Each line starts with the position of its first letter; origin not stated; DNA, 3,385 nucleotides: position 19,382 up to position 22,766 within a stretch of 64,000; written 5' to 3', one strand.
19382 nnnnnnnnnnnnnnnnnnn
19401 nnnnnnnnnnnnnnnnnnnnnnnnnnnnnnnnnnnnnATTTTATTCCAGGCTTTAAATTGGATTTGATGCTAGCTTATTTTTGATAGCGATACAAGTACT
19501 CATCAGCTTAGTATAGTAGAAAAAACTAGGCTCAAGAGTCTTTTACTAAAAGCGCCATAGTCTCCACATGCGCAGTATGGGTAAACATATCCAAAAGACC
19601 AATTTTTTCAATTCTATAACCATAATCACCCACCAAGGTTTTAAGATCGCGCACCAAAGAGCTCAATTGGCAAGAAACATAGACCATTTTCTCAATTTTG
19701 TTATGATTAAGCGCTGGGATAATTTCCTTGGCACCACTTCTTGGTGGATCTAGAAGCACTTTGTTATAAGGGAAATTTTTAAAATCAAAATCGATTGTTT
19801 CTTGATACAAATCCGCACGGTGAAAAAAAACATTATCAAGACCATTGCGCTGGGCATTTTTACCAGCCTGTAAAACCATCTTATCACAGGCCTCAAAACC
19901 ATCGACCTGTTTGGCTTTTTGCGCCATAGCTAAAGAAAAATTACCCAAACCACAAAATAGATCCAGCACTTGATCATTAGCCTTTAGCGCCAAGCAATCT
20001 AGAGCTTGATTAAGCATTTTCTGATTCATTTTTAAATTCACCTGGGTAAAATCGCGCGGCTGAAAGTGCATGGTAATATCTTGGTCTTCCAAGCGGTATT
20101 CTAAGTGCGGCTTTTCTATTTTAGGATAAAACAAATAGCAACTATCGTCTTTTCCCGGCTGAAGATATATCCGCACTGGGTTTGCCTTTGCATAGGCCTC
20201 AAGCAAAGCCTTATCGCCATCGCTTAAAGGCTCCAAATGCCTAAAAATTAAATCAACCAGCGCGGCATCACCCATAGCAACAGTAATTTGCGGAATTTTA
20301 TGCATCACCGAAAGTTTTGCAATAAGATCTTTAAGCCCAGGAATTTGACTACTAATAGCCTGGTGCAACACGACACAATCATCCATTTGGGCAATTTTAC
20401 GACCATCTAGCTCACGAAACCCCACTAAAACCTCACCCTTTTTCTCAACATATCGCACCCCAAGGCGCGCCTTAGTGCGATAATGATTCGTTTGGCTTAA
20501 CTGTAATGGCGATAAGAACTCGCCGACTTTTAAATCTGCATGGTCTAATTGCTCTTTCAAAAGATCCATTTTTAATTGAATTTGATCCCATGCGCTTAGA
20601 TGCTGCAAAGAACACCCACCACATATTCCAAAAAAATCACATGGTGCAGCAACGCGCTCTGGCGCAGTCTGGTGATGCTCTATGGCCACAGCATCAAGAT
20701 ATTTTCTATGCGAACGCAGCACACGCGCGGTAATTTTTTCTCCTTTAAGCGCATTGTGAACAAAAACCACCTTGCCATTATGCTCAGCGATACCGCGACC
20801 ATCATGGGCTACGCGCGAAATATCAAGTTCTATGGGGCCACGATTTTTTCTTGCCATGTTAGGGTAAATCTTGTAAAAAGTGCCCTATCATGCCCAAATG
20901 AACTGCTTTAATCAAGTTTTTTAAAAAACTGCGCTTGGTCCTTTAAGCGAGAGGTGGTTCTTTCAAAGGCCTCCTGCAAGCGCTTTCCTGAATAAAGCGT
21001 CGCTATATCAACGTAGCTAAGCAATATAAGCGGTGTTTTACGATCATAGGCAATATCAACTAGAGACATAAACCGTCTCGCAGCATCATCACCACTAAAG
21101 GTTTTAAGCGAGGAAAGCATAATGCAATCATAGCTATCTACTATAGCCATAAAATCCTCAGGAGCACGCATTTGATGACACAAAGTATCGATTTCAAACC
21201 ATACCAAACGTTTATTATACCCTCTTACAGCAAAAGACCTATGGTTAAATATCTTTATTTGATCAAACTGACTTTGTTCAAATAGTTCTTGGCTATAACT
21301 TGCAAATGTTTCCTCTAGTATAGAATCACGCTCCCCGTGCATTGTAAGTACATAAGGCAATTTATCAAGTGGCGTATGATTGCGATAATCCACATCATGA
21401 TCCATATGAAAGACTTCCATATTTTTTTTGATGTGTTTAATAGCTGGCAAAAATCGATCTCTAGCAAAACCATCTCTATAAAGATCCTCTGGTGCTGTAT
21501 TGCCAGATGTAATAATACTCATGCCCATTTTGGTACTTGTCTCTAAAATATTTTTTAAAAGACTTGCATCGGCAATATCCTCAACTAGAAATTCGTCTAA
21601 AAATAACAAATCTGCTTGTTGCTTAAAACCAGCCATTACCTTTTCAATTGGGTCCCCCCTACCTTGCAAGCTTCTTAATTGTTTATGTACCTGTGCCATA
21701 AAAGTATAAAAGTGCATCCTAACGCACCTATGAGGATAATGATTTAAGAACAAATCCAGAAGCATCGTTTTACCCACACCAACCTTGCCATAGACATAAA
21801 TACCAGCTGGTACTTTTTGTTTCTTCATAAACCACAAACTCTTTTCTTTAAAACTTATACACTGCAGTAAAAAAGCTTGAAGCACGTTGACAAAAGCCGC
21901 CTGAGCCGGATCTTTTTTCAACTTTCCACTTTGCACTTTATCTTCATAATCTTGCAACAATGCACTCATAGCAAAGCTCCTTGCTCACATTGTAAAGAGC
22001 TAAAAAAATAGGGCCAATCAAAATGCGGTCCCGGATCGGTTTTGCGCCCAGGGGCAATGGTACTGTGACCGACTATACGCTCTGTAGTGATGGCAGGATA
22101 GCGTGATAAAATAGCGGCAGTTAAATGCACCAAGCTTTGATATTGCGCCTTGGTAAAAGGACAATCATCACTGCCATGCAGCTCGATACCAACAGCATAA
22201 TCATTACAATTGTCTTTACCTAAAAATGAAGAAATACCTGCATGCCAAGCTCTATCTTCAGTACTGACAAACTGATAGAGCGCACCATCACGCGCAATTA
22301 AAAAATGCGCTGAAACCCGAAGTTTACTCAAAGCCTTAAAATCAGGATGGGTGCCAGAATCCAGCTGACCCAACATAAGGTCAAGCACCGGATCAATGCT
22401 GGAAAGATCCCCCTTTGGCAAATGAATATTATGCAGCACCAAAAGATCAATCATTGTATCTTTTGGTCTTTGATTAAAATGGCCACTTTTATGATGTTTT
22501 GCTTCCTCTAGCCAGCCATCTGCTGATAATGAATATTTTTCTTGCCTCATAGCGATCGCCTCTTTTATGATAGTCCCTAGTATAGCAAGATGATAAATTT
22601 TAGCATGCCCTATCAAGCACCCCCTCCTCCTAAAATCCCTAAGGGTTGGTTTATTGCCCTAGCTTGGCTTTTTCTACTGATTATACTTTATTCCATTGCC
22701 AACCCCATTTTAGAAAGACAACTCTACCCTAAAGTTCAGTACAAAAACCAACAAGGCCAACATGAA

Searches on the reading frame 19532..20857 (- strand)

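Call 14: search_protein_families(library=pfam, proteins=[window:19532-20857:-], max_evalue=0.001)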
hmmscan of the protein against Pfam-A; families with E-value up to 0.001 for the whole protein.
window:19532-20857:- (441 aa): 8 families
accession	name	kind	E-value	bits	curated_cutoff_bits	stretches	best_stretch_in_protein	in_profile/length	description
PF05958.17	tRNA_U5-meth_tr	-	3.1e-30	105.8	23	1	118-439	27-356/357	tRNA (Uracil-5-)-methyltransferase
PF01938.26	TRAM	-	2.5e-09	37.3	21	1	9-58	8-60/61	TRAM domain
PF13847.12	Methyltransf_31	-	5.7e-09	36.2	27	1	292-352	2-65/145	Methyltransferase domain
PF13649.12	Methyltransf_25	-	1.5e-07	32.5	27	1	297-358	1-61/97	Methyltransferase domain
PF05175.20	MTS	-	9.4e-07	29.1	23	1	286-378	24-113/170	Methyltransferase small domain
PF09445.16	Methyltransf_15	-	1.5e-05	25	22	1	296-376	3-84/165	RNA cap guanine-N2 methyltransferase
PF00398.26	RrnaAD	-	9.3e-05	22.1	24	1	268-328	5-65/263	Ribosomal RNA adenine dimethylase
PF01135.25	PCMT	-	0.00015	22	20.3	1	280-352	60-135/210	Protein-L-isoaspartate(D-aspartate) O-methyltransferase (PCMT)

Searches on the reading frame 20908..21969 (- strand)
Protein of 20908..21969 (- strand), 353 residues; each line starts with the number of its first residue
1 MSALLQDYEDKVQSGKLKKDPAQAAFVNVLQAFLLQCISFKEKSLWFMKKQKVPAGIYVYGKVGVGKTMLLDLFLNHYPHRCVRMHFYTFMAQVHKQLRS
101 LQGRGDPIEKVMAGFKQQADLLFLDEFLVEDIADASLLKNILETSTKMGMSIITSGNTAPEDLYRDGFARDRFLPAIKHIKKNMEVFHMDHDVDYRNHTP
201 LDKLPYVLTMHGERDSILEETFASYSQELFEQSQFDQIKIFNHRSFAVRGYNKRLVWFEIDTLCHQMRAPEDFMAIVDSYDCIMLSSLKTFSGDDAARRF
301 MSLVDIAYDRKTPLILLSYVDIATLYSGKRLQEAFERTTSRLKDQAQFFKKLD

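Call 15: search_protein_families(library=pfam, proteins=[window:20908-21969:-], max_evalue=0.001)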
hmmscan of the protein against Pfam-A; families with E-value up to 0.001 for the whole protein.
window:20908-21969:- (353 aa): 3 families
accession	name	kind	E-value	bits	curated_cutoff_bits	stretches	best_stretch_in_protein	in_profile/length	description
PF03969.22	AFG1_ATPase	-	3.3e-76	257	27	1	5-344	4-351/361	AFG1-like ATPase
PF13401.12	AAA_22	-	0.00047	20.9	27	0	57-90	8-41/130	AAA domain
PF00004.35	AAA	-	0.00097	20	21.2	0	57-127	1-66/131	ATPase family associated with various cellular activities (AAA)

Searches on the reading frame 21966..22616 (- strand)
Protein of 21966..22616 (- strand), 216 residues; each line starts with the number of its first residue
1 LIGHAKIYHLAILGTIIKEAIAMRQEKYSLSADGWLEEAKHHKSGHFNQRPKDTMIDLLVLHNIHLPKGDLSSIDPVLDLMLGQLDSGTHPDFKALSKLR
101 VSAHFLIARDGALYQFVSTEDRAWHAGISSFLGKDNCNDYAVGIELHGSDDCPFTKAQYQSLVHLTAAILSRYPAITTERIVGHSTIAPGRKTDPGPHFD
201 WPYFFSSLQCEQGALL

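Call 15: search_protein_families(library=pfam, proteins=[window:21966-22616:-], max_evalue=0.001)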
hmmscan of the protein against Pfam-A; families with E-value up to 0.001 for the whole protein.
window:21966-22616:- (216 aa): 1 family
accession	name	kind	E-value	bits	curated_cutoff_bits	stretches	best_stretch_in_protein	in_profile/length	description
PF01510.30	Amidase_2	-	1.7e-31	109.7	26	1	83-197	20-131/131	N-acetylmuramoyl-L-alanine amidase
